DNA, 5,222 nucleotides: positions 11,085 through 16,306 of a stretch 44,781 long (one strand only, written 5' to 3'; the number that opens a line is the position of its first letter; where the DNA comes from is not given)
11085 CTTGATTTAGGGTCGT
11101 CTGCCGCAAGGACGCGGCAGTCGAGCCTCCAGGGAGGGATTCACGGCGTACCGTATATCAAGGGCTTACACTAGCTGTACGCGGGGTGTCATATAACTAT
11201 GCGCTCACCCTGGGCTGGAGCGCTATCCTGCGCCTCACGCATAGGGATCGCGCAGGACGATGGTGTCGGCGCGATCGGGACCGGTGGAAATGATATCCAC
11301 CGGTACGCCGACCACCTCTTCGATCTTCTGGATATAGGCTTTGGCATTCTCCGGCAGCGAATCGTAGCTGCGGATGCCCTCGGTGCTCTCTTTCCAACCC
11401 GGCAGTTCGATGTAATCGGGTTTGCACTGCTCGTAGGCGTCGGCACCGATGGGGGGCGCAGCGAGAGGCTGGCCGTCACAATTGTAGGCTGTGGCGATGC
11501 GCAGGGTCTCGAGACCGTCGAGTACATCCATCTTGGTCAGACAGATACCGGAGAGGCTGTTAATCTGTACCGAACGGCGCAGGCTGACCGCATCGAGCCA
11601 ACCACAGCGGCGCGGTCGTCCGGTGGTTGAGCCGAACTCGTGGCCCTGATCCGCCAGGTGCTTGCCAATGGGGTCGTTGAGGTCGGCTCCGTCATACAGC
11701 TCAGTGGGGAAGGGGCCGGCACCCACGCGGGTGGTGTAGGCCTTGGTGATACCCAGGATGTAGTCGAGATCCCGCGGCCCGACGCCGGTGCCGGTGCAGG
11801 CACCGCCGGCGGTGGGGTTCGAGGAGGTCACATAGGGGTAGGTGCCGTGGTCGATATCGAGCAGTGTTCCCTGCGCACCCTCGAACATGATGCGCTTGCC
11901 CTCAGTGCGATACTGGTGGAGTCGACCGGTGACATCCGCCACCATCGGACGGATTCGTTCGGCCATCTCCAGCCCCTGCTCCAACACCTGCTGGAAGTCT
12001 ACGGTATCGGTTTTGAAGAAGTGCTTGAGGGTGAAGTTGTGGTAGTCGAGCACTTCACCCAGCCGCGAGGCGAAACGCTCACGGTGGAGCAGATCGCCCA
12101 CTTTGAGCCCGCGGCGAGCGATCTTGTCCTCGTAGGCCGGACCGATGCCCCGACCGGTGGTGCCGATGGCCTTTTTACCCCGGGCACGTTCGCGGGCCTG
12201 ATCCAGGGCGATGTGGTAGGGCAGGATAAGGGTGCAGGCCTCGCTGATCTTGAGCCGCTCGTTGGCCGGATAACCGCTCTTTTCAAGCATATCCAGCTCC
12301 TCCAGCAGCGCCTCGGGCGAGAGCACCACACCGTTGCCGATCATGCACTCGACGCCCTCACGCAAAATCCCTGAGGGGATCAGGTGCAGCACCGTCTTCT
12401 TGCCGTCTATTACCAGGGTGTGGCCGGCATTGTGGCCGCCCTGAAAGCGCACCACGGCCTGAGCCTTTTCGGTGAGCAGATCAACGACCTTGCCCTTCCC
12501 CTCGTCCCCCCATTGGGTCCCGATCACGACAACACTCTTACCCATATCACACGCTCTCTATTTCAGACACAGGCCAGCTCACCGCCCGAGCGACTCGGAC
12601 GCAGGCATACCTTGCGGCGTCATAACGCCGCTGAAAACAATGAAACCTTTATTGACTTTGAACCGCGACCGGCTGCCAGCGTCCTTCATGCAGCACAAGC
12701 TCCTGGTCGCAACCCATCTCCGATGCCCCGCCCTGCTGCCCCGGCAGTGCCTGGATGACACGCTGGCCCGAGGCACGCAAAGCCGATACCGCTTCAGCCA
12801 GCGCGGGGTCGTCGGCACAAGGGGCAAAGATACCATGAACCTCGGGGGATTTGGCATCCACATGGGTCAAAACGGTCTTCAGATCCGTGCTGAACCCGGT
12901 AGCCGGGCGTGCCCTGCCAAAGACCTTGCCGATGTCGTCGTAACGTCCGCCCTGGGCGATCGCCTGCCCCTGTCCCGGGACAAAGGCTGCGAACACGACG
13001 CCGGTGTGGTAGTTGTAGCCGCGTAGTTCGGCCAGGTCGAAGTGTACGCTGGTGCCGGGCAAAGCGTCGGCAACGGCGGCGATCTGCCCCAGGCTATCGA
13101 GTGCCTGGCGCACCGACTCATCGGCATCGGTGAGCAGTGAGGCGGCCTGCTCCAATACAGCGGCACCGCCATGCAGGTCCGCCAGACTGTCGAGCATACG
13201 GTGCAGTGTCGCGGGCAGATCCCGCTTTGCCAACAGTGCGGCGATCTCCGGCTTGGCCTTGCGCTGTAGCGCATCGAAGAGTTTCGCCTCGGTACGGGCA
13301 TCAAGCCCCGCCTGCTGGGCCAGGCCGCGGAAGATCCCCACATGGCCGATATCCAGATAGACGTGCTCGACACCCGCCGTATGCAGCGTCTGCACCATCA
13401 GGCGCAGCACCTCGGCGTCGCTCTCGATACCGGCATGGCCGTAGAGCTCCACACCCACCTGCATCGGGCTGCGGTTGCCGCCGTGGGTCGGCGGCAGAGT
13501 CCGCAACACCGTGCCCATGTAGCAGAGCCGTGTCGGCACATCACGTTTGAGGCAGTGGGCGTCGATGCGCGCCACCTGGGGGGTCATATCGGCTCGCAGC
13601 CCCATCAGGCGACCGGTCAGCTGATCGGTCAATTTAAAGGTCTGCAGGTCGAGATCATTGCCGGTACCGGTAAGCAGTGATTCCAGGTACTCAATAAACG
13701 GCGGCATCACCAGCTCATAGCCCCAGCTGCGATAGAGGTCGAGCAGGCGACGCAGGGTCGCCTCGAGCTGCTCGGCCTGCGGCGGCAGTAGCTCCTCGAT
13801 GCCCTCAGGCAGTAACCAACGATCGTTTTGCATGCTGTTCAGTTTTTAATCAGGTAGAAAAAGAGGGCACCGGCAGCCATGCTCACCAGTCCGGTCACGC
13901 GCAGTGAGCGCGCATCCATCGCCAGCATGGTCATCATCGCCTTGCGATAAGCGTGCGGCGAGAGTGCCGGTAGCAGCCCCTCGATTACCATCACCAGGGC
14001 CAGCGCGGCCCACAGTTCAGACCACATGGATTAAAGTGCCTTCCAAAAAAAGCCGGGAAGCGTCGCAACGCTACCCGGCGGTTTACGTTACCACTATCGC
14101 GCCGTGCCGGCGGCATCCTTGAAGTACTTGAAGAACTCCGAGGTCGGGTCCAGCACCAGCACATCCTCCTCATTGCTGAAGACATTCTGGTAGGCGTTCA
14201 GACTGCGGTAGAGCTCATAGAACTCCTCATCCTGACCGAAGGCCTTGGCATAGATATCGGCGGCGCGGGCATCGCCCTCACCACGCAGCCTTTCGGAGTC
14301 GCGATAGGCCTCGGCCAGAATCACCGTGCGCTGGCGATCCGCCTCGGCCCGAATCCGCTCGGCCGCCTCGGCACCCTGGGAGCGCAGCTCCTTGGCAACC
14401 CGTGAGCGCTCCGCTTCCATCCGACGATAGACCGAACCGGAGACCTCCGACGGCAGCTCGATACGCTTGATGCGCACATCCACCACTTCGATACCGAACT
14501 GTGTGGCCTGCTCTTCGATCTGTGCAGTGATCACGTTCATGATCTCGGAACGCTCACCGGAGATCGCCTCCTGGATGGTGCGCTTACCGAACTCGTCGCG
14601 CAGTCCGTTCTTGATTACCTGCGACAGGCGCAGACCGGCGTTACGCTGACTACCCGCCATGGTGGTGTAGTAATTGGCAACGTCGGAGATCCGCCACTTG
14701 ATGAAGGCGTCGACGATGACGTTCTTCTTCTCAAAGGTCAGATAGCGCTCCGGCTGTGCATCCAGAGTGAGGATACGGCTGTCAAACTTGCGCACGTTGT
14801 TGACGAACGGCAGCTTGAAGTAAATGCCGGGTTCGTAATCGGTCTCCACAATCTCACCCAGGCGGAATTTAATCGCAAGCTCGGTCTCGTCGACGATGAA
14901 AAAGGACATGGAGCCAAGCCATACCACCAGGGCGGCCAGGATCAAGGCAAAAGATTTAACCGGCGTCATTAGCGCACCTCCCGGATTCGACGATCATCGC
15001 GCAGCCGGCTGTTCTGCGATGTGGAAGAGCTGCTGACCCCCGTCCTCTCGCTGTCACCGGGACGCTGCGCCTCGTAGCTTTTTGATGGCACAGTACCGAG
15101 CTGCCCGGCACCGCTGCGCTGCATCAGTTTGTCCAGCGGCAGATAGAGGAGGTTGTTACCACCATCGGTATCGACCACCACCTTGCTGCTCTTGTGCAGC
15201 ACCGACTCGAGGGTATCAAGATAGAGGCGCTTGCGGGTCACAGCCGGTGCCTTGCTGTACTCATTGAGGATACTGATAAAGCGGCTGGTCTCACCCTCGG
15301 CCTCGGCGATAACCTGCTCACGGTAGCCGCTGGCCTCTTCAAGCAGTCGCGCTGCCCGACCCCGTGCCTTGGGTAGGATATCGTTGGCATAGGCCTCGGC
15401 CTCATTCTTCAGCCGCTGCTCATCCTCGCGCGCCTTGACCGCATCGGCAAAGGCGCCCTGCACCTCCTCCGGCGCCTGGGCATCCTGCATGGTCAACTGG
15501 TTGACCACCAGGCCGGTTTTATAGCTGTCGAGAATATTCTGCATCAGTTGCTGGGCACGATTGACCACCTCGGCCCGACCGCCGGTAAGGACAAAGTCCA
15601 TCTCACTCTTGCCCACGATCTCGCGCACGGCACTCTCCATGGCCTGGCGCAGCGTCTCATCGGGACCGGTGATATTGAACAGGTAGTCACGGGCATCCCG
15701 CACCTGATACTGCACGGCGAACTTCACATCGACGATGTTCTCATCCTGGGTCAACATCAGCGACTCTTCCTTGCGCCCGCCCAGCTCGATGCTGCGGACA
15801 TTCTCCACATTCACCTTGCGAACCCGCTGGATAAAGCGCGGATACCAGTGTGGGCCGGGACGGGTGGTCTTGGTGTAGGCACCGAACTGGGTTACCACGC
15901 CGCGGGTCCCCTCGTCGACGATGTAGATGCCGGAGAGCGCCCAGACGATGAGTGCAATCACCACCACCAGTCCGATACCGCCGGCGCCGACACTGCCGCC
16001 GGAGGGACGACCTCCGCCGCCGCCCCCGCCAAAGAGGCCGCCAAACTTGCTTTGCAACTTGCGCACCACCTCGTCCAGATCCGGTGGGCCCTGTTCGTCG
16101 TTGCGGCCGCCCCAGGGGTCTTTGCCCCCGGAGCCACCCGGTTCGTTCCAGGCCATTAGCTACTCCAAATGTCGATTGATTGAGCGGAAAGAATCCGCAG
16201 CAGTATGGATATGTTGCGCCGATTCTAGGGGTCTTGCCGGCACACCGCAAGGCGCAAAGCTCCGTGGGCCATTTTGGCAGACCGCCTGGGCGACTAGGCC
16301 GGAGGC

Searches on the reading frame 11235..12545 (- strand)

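Call 92: search_protein_families(library=pfam, proteins=[window:11235-12545:-], max_evalue=0.00001)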
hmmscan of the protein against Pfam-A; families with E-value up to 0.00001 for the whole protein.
window:11235-12545:- (436 aa): 1 family
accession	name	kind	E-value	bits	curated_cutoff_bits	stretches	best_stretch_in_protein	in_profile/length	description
PF00709.27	Adenylsucc_synt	-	1.3e-185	617.5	27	1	6-429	1-416/416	Adenylosuccinate synthetase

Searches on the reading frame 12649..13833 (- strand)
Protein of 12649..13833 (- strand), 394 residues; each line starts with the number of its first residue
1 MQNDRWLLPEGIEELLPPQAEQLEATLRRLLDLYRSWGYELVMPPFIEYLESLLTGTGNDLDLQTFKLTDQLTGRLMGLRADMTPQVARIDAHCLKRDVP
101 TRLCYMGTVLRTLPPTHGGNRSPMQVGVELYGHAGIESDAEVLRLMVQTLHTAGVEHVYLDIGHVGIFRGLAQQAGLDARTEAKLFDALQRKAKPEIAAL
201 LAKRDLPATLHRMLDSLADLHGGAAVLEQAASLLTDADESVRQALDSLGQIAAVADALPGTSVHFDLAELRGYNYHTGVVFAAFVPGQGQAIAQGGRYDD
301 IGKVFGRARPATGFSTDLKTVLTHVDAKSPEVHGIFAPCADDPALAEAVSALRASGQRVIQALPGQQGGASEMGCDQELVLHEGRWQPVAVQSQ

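Call 92: search_protein_families(library=pfam, proteins=[window:12649-13833:-], max_evalue=0.00001)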
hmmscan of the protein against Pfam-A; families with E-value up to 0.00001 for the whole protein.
window:12649-13833:- (394 aa): 1 family
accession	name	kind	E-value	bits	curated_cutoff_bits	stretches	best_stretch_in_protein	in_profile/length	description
PF13393.11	tRNA-synt_His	-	3.4e-125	417.8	25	1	11-321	1-308/308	Histidyl-tRNA synthetase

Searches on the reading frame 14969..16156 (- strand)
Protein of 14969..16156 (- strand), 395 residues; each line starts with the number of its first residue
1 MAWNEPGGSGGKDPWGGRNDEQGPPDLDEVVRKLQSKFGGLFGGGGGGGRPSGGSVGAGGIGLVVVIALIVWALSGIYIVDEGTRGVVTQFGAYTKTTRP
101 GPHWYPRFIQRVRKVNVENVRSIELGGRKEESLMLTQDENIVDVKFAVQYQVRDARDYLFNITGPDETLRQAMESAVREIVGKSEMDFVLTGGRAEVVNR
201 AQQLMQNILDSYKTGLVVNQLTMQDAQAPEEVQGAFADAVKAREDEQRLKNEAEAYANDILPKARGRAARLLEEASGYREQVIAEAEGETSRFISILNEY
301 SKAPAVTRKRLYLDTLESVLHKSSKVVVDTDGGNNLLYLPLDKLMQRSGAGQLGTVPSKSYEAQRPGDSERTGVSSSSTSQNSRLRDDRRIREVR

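Call 92: search_protein_families(library=pfam, proteins=[window:14969-16156:-], max_evalue=0.00001)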
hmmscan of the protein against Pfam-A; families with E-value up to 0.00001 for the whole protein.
window:14969-16156:- (395 aa): 2 families
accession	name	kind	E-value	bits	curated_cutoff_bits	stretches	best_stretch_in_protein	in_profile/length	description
PF01145.31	Band_7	-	1.9e-28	100.1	23.6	1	79-256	2-175/176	SPFH domain / Band 7 family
PF12221.13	HflK_N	-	3.1e-20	72.3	22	1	1-45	1-44/44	Bacterial membrane protein N terminal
